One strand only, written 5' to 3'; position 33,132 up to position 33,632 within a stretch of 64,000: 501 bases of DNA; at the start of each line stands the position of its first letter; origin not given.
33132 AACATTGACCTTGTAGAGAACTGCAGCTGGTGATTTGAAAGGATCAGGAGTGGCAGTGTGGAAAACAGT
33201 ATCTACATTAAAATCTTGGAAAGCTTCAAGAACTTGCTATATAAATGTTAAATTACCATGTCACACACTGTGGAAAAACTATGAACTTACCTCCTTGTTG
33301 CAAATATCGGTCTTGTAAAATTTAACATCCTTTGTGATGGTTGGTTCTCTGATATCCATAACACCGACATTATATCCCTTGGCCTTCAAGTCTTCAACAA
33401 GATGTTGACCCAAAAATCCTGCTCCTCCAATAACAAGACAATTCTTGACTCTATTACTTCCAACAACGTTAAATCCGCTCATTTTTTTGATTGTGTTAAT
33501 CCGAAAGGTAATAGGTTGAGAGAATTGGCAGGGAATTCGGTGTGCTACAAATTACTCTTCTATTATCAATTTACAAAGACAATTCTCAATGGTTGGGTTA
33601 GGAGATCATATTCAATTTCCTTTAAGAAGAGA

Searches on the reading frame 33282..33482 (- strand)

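Call 67: search_protein_families(library=pfam, proteins=[window:33282-33482:-], max_evalue=0.01)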
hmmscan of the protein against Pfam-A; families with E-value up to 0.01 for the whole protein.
seq(67 aa): 3 families
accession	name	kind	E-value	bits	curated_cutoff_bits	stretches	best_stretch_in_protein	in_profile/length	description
PF01370.27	Epimerase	-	1.5e-07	31.5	20.9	1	16-64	2-54/240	NAD dependent epimerase/dehydratase family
PF01073.25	3Beta_HSD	-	5.1e-05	22.9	22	1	16-52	1-39/280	3-beta hydroxysteroid dehydrogenase/isomerase family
PF16363.11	GDP_Man_Dehyd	-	7.6e-05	22.8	27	1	16-50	1-36/332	GDP-mannose 4,6 dehydratase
